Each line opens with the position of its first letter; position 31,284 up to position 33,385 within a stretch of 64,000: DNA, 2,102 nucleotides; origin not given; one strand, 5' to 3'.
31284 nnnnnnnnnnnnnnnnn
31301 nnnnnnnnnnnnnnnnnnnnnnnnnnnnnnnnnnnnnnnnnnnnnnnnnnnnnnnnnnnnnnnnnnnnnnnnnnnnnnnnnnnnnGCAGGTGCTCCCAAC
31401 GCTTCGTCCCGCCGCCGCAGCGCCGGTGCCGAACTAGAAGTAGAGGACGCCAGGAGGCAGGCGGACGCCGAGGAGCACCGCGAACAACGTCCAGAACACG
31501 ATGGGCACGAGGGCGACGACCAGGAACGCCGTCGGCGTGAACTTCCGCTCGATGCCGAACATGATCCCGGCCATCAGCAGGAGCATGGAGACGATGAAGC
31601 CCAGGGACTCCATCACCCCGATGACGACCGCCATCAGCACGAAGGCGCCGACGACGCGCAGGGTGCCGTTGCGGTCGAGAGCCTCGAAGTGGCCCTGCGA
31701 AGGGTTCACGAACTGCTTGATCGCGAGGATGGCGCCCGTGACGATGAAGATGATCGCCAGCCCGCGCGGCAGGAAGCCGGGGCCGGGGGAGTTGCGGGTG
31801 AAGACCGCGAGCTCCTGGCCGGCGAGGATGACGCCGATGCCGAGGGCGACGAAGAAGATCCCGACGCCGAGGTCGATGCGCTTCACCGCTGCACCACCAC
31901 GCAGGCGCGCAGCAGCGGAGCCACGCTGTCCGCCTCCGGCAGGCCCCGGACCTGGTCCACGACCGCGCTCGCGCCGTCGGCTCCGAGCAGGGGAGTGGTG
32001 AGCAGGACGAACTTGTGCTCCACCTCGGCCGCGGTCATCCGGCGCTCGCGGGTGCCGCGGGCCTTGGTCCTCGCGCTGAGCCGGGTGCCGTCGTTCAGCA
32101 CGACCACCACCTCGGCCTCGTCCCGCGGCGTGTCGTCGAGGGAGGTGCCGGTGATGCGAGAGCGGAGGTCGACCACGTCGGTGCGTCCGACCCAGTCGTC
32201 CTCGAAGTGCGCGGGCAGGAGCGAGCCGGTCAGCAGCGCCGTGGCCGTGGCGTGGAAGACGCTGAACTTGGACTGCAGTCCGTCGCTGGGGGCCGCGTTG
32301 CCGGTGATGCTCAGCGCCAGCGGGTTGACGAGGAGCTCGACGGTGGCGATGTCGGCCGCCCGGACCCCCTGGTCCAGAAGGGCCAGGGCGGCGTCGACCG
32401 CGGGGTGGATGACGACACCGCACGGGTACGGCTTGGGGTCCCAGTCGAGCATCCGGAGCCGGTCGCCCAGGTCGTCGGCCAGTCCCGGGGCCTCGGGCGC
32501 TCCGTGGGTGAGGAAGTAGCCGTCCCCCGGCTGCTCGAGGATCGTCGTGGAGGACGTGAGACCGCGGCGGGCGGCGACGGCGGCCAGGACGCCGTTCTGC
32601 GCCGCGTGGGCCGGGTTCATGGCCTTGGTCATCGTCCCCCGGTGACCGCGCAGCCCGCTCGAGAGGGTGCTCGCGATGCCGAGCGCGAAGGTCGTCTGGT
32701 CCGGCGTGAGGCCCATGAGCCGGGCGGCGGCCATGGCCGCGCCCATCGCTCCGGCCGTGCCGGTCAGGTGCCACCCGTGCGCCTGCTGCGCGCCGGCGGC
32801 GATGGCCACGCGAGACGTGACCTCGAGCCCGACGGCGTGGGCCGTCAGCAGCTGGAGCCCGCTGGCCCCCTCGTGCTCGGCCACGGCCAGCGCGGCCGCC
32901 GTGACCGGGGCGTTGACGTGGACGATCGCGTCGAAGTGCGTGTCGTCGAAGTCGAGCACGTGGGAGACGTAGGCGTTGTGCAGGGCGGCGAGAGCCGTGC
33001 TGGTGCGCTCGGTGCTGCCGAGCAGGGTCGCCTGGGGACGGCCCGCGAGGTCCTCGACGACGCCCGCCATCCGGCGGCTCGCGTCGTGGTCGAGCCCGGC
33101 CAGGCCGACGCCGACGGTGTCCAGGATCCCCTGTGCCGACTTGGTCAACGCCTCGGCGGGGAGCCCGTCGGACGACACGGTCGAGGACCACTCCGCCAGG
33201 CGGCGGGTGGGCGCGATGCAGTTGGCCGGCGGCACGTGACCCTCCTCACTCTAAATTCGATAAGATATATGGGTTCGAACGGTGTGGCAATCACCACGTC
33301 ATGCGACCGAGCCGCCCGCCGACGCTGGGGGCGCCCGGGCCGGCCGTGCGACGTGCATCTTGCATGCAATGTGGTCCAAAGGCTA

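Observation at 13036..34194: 21-kb catabolic island with five MmgE/PrpD paralogues, a TcuA-like flavoprotein and a TctCBA transporter under three regulators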

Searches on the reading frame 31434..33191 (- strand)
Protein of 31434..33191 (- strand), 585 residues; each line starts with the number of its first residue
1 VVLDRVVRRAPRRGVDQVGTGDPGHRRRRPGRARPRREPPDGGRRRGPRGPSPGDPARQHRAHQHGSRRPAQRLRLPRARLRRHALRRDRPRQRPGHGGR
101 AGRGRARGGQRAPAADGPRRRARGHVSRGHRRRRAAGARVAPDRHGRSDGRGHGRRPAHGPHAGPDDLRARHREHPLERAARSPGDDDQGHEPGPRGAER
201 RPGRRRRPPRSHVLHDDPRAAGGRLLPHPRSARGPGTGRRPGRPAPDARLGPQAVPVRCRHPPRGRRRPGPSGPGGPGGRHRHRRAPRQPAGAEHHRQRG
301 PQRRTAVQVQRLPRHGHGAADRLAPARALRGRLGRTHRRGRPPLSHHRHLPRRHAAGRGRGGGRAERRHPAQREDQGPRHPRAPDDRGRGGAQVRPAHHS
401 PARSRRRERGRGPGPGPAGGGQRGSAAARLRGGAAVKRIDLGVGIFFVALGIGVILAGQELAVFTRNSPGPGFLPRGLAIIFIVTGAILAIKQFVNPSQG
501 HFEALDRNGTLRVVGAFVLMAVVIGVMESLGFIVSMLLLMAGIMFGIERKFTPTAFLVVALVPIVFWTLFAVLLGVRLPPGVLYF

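Call 7: search_protein_families(library=pfam, proteins=[window:31434-33191:-], max_evalue=0.01)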
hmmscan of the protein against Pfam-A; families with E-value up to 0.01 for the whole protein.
window:31434-33191:- (585 aa): 1 family
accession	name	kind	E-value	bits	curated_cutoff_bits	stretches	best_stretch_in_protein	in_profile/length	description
PF07331.16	TctB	-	8e-17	62.1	29.1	1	443-579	3-137/137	Tripartite tricarboxylate transporter TctB family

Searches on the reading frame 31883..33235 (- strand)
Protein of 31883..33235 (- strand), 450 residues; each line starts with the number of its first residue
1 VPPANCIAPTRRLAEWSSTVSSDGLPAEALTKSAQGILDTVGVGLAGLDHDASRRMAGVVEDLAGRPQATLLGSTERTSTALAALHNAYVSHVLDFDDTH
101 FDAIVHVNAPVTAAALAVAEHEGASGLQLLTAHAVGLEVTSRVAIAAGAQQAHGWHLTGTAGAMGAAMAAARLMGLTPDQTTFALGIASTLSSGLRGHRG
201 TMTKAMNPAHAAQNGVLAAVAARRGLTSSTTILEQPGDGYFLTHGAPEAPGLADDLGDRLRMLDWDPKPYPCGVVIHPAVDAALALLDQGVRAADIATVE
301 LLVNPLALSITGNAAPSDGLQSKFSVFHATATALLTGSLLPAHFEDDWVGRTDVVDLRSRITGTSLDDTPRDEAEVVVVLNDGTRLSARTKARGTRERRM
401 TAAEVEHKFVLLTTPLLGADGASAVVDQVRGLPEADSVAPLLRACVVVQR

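Call 7: search_protein_families(library=pfam, proteins=[window:31883-33235:-], max_evalue=0.01)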
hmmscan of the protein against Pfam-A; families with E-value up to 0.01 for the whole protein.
window:31883-33235:- (450 aa): 3 families
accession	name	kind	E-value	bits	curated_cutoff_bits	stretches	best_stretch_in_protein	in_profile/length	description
PF03972.19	MmgE_PrpD_N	-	1.3e-58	198.6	32.1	1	11-237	1-229/244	MmgE/PrpD N-terminal domain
PF19305.4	MmgE_PrpD_C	-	1.2e-28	100.6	32.1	1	270-420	1-159/173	MmgE/PrpD C-terminal domain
PF13407.12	Peripla_BP_4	-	0.0054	16.8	35.1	1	49-175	133-256/258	Periplasmic binding protein domain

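Call 14: find_homologous_proteins(query=window:31883-33235:-, max_evalue=1e-20)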
Query window:31883-33235:- (450 aa): 703 proteins with E <= 1e-20 among 8000 candidates; the best 120 are listed.
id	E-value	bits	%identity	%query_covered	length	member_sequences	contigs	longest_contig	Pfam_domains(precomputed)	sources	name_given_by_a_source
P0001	1.8e-285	964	100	100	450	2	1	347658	PF19305.5,PF03972.20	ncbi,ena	-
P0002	9.2e-202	689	75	98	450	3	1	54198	PF19305.5,PF03972.20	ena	-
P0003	6.1e-193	660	70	97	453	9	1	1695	PF19305.5,PF03972.20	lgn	-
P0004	8.1e-192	656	71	97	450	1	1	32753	PF19305.5,PF03972.20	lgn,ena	-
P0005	7.9e-182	623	66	97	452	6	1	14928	PF19305.5,PF03972.20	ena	-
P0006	9.2e-171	586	64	97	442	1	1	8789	PF19305.5,PF03972.20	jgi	jgi:2-methylcitrate dehydratase PrpD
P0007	1.2e-163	563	62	98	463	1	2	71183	PF19305.5,PF03972.20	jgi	-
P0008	1.8e-138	480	55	97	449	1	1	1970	PF19305.5,PF03972.20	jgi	jgi:2-methylcitrate dehydratase PrpD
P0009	7.7e-124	432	49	98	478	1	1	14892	PF19305.5,PF03972.20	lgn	-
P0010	6.5e-119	416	53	95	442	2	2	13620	PF19305.5,PF03972.20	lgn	-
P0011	2.5e-118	414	49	96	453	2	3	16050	PF19305.5,PF03972.20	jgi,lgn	jgi:2-methylcitrate dehydratase PrpD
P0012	2.2e-86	309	68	49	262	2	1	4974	PF19305.5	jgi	jgi:2-methylcitrate dehydratase PrpD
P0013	2.0e-85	305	42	96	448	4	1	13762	PF19305.5,PF03972.20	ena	-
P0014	1.8e-83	299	41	98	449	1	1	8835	PF19305.5,PF03972.20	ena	-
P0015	5.1e-83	297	42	92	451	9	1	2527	PF19305.5,PF03972.20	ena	-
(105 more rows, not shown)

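Call 15: find_encoding_contigs(protein=P0001, flank=10000, max_places=3)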
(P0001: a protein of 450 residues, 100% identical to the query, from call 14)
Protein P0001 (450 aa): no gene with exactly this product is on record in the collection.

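Call 16: find_encoding_contigs(protein=P0002, flank=10000, max_places=3)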
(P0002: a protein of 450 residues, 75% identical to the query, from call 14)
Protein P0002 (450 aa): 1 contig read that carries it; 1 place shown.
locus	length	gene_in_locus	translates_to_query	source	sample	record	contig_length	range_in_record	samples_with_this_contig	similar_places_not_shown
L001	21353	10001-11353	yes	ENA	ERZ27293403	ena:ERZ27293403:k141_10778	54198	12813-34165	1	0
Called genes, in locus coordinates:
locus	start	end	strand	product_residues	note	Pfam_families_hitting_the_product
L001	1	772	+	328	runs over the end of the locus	PF01073:3Beta_HSD, PF01370:Epimerase, PF02719:Polysacc_synt_2 (faint), PF07993:NAD_binding_4 (faint), PF16363:GDP_Man_Dehyd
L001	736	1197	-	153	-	PF00376:MerR, PF13411:MerR_1, PF09278:MerR-DNA-bind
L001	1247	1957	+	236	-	PF00106:adh_short, PF13561:adh_short_C2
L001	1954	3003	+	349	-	PF02547:Queuosine_synth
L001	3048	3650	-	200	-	PF01725:Ham1p_like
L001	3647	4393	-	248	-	PF01138:RNase_PH, PF03725:RNase_PH_C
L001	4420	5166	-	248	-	PF23023:Anti-Pycsar_Apyc1, PF00753:Lactamase_B, PF12706:Lactamase_B_2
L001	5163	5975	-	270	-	PF01177:Asp_Glu_race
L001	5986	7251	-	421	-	PF00083:Sugar_tr (weak), PF07690:MFS_1, PF12832:MFS_1_like (faint), PF07690:MFS_1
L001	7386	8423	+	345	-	PF05145:AbrB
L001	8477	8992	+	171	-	PF02627:CMD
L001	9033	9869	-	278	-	PF00392:GntR, PF07729:FCD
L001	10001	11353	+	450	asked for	PF03972:MmgE_PrpD_N, PF19305:MmgE_PrpD_C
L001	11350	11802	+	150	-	PF07331:TctB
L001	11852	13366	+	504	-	PF01970:TctA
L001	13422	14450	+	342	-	PF03401:TctC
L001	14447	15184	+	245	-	PF00106:adh_short, PF01370:Epimerase (weak), PF08659:KR, PF13561:adh_short_C2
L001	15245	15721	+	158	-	PF05145:AbrB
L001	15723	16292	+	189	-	PF05145:AbrB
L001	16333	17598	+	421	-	PF03972:MmgE_PrpD_N, PF19305:MmgE_PrpD_C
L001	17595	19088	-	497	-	PF00890:FAD_binding_2, PF01266:DAO (weak), PF03486:HI0933_like (faint), PF12831:FAD_oxidored (weak), PF13450:NAD_binding_8 (faint)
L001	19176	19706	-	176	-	PF05145:AbrB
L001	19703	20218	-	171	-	PF05145:AbrB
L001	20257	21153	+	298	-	PF09339:HTH_IclR, PF01614:IclR_C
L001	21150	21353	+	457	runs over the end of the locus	PF03972:MmgE_PrpD_N, PF19305:MmgE_PrpD_C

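Call 17: find_encoding_contigs(protein=P0007, flank=10000, max_places=3)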
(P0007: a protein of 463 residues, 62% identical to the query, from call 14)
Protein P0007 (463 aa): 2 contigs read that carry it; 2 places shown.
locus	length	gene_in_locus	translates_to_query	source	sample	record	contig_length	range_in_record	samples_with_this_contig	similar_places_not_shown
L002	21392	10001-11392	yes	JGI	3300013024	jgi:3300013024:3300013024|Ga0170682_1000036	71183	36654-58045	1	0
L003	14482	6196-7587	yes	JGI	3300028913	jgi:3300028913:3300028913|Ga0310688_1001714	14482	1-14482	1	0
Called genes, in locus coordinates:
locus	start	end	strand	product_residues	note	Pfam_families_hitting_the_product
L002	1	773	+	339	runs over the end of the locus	PF13379:NMT1_2, PF09084:NMT1, PF12974:Phosphonate-bd, PF12727:PBP_like (weak)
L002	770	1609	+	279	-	PF00528:BPD_transp_1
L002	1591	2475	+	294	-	PF00528:BPD_transp_1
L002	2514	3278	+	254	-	PF00005:ABC_tran, PF13304:AAA_21 (faint)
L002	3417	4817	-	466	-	PF03972:MmgE_PrpD_N, PF19305:MmgE_PrpD_C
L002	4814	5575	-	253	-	PF00392:GntR, PF07729:FCD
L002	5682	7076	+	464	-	PF03972:MmgE_PrpD_N, PF19305:MmgE_PrpD_C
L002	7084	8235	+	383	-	PF04303:PrpF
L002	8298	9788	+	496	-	PF00070:Pyr_redox (faint), PF00890:FAD_binding_2, PF01266:DAO, PF01494:FAD_binding_3 (faint), PF03486:HI0933_like (faint), PF07992:Pyr_redox_2 (faint), PF12831:FAD_oxidored (weak)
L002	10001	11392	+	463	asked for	PF03972:MmgE_PrpD_N, PF19305:MmgE_PrpD_C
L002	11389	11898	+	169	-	PF07331:TctB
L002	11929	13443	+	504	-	PF01970:TctA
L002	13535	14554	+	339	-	PF03401:TctC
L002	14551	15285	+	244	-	PF00106:adh_short, PF08659:KR, PF01370:Epimerase, PF13460:NAD_binding_10 (weak), PF13561:adh_short_C2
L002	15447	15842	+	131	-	PF05145:AbrB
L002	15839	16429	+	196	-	PF05145:AbrB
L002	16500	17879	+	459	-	PF03972:MmgE_PrpD_N, PF19305:MmgE_PrpD_C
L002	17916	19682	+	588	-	PF01642:MM_CoA_mutase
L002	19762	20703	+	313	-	PF00085:Thioredoxin (weak), PF14561:TPR_20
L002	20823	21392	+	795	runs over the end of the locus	PF00384:Molybdopterin, PF01568:Molydop_binding (weak)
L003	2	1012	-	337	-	?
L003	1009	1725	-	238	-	PF00392:GntR, PF07729:FCD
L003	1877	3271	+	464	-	PF03972:MmgE_PrpD_N, PF19305:MmgE_PrpD_C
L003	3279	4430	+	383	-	PF04303:PrpF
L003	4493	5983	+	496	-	PF00070:Pyr_redox (faint), PF00890:FAD_binding_2, PF01266:DAO, PF01494:FAD_binding_3 (faint), PF03486:HI0933_like (faint), PF07992:Pyr_redox_2 (faint), PF12831:FAD_oxidored (weak)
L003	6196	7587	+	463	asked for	PF03972:MmgE_PrpD_N, PF19305:MmgE_PrpD_C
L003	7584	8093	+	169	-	PF07331:TctB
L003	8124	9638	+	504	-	PF01970:TctA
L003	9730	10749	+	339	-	PF03401:TctC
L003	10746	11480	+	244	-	PF00106:adh_short, PF08659:KR, PF01370:Epimerase, PF13460:NAD_binding_10 (weak), PF13561:adh_short_C2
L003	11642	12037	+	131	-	PF05145:AbrB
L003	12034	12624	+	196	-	PF05145:AbrB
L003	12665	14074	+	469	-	PF03972:MmgE_PrpD_N, PF19305:MmgE_PrpD_C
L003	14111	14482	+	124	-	?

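Call 18: find_encoding_contigs(protein=P0004, flank=10000, max_places=3)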
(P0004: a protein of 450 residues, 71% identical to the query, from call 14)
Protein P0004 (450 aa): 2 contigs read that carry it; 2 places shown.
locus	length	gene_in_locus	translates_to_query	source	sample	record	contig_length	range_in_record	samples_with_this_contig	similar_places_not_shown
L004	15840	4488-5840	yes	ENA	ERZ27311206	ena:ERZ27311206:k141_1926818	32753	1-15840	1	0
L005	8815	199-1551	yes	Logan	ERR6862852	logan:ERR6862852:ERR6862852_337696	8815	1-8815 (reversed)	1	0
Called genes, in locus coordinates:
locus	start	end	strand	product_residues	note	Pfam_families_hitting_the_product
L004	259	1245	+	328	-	PF00005:ABC_tran, PF13304:AAA_21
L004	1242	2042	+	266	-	PF12679:ABC2_membrane_2 (weak)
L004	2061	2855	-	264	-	PF00392:GntR, PF07729:FCD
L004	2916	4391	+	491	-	PF00070:Pyr_redox (weak), PF00890:FAD_binding_2, PF01266:DAO, PF01494:FAD_binding_3 (faint), PF03486:HI0933_like (faint), PF07992:Pyr_redox_2 (weak), PF12831:FAD_oxidored (faint), PF13450:NAD_binding_8 (faint)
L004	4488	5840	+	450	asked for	PF03972:MmgE_PrpD_N, PF19305:MmgE_PrpD_C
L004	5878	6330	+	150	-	PF07331:TctB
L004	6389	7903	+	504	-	PF01970:TctA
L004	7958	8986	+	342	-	PF03401:TctC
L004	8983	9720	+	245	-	PF00106:adh_short, PF01370:Epimerase, PF08659:KR, PF13460:NAD_binding_10 (weak), PF13561:adh_short_C2, PF16363:GDP_Man_Dehyd (weak)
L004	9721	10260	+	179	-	PF05145:AbrB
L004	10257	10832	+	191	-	PF05145:AbrB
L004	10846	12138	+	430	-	PF03972:MmgE_PrpD_N, PF19305:MmgE_PrpD_C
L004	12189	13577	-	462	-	PF03972:MmgE_PrpD_N, PF19305:MmgE_PrpD_C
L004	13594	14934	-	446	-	PF03972:MmgE_PrpD_N, PF19305:MmgE_PrpD_C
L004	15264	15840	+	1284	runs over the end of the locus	PF16078:2-oxogl_dehyd_N, PF00198:2-oxoacid_dh, PF00676:E1_dh, PF02779:Transket_pyr, PF16870:OxoGdeHyase_C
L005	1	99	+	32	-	?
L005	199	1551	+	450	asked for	PF03972:MmgE_PrpD_N, PF19305:MmgE_PrpD_C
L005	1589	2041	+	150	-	PF07331:TctB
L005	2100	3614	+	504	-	PF01970:TctA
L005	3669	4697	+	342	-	PF03401:TctC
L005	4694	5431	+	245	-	PF00106:adh_short, PF01370:Epimerase, PF08659:KR, PF13460:NAD_binding_10 (weak), PF13561:adh_short_C2, PF16363:GDP_Man_Dehyd (weak)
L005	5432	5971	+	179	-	PF05145:AbrB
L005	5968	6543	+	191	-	PF05145:AbrB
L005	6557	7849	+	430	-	PF03972:MmgE_PrpD_N, PF19305:MmgE_PrpD_C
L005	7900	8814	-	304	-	?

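Call 29: search_solved_structures(query=window:31883-33235:-, max_evalue=0.00001)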
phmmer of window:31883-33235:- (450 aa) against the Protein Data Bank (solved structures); distinct sequences matched with E-value up to 0.00001: 10.
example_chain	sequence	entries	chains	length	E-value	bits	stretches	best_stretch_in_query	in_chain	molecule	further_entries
7bra_A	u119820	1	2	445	5.3e-38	134.3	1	26-348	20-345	Bacillus subtilis IRG1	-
7e9d_A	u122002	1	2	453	1.4e-36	129.6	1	25-348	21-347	IRG1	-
2hp0_A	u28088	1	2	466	2.5e-34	122.2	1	22-432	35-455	IDS-epimerase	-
2hp3_A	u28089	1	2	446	3e-34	121.9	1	25-432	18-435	IDS-epimerase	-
7br9_A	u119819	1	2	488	3e-24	88.9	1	30-443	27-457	Cis-aconitate decarboxylase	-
6r6t_A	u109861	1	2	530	4.1e-24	88.5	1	30-443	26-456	Cis-aconitate decarboxylase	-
12vt_A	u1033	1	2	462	1.5e-23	86.7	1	29-438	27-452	Cis-aconitate decarboxylase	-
12vw_A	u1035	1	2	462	1.6e-23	86.6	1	29-438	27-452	Cis-aconitate decarboxylase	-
12vq_A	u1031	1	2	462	1.9e-23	86.3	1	29-438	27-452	Cis-aconitate decarboxylase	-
12ux_A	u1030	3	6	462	2.2e-23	86.1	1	29-438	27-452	Cis-aconitate decarboxylase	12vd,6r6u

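Call 33: search_protein_families(library=ncbifam, proteins=[window:31883-33235:-], max_evalue=0.00001)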
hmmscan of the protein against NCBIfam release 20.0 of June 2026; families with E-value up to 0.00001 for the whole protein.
window:31883-33235:- (450 aa): 2 families
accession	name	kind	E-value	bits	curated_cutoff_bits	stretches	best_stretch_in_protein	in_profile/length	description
NF006943.0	PRK09425.1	equivalog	1.5e-06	27.2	575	0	27-362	31-381/480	bifunctional 2-methylcitrate dehydratase/aconitate hydratase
NF042438.1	PrpD_hiGCgrampos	equivalog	3.9e-06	25.7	950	1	67-235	78-247/499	2-methylcitrate dehydratase PrpD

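Call 35: find_related_loci(query=A1, collection=genome_contigs, flank=10000)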
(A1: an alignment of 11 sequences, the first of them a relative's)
Query A1 (450 aa) in genome_contigs; peptide patterns used: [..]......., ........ (x = any residue, [..] = any of these).
600 stretches matched a pattern (row limit reached: there are more); 563 encode a relative of the query (tblastn E <= 1e-3); the best 80 are kept; 80 distinct loci.
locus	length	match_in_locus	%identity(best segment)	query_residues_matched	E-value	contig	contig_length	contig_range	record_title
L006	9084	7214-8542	41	5-446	3e-86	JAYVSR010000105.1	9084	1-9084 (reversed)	MAG: Burkholderiales bacterium isolate GL74_DN_concoct_50_sub GL74_DN_concoct_50_sub_104, whole genome shotgun sequence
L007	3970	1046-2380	40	2-442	9e-86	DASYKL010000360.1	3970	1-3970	MAG TPA_asm: Chloroflexota bacterium isolate SMAG_U4321 k141_1660561, whole genome shotgun sequence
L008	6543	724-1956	41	10-417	1e-83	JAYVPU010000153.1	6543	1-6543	MAG: Comamonadaceae bacterium isolate GL72_UP_concoct_0 GL72_UP_concoct_0_152, whole genome shotgun sequence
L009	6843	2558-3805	41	7-420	3e-83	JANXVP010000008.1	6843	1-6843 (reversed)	MAG: Ramlibacter sp. isolate 341R_metabat_69 341R_k141_489043, whole genome shotgun sequence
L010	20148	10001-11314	42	10-444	3e-80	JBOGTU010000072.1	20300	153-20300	MAG: Chloroflexota bacterium isolate TC-S_metabat2.bin.472 k127_880356, whole genome shotgun sequence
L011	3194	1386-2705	38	10-443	5e-80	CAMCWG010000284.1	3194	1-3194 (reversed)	MAG: Bordetella parapertussis isolate MH-08apr19-177 genome assembly, contig: MH-08apr19-C71325, whole genome shotgun se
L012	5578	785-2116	38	5-446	8e-78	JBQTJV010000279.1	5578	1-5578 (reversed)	MAG: Betaproteobacteria bacterium isolate SAW11 c_000000513089, whole genome shotgun sequence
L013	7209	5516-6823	38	12-444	3e-77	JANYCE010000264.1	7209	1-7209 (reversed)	MAG: Betaproteobacteria bacterium isolate 336R_metabinner_123_sub 336R_k141_2223227, whole genome shotgun sequence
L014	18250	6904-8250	36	1-443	2e-77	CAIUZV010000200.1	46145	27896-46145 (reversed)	MAG: uncultured beta proteobacterium isolate Loclat_bin-04081 genome assembly, contig: bin-04081:200/461, whole genome s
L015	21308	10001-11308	41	10-442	1e-76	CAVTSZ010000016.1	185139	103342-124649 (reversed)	MAG: uncultured Actinomycetota bacterium isolate MFD09267.bin.3.85 genome assembly, contig: contig_24891, whole genome s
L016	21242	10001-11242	38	10-420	6e-76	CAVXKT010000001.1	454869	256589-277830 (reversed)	MAG: uncultured proteobacterium isolate MFD09603.bin.1.341 genome assembly, contig: contig_13610, whole genome shotgun s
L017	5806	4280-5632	36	10-444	7e-76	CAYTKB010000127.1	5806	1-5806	MAG TPA_asm: uncultured Acetomicrobium sp. isolate binchicken_co27_19 genome assembly, contig: NODE_24199_length_5806_co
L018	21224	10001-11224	40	13-417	9e-76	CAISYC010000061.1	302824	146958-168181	MAG: uncultured beta proteobacterium isolate MJ-time_bin-8966 genome assembly, contig: bin-8966:61/74, whole genome shot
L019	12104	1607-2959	36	10-444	2e-75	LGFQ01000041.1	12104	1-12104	MAG: Synergistales bacterium 54_24 S_scaffold_409, whole genome shotgun sequence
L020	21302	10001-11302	40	10-442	4e-75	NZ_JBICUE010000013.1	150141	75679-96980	Mycobacterium sp. NPDC048908 NPDC048908_83_D11.ctg-0013, whole genome shotgun sequence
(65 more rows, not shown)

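Call 36: list_cluster_members(proteins=[P0001, P0002, P0004, P0005, P0007, P0009, P0010, P0011])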
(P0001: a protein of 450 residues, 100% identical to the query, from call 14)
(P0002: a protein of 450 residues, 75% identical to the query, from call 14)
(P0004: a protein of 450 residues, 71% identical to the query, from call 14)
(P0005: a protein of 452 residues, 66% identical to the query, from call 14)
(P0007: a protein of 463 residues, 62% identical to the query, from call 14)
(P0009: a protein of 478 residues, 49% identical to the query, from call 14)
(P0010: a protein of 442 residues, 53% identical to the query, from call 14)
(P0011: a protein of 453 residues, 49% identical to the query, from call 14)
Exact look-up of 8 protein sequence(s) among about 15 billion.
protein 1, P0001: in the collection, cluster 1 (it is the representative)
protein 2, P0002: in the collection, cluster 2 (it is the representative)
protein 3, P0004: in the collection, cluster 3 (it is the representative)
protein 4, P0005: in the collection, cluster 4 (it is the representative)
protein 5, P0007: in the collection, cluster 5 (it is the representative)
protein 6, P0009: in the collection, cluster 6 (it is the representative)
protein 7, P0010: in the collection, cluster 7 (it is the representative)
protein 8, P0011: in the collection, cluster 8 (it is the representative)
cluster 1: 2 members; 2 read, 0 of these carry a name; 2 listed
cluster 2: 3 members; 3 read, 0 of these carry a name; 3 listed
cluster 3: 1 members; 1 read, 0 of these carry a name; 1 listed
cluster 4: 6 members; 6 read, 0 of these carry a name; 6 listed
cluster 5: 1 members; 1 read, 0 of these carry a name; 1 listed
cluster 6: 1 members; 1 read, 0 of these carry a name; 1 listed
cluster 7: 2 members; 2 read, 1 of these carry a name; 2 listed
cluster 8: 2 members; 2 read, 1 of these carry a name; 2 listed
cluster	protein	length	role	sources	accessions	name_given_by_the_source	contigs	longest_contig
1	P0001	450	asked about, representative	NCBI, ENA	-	-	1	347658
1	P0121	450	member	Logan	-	-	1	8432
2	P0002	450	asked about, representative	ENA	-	-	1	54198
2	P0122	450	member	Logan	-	-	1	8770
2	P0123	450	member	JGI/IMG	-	-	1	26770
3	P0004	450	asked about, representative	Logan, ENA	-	-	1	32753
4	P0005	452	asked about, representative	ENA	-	-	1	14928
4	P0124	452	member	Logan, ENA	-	-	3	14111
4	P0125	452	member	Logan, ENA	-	-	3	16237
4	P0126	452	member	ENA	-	-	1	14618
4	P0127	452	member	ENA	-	-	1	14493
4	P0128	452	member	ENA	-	-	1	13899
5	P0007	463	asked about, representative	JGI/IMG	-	-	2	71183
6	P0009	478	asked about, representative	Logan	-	-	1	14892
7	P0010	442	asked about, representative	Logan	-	-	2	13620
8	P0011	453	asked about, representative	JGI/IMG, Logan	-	2-methylcitrate dehydratase PrpD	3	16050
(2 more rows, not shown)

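Call 74: find_related_loci(query=window:31883-33235:-, collection=metagenome_contigs, flank=10000)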
Query window:31883-33235:- (450 aa) in metagenome_contigs; peptide patterns used: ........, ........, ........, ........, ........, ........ (x = any residue, [..] = any of these).
104 stretches matched a pattern; 3 encode a relative of the query (tblastn E <= 1e-3); 3 distinct loci.
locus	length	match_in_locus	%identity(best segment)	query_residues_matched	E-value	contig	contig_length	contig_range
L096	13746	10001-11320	75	8-447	0e+0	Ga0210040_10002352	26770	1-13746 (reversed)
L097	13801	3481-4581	32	25-383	2e-40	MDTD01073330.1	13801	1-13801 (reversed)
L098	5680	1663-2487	37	78-361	9e-34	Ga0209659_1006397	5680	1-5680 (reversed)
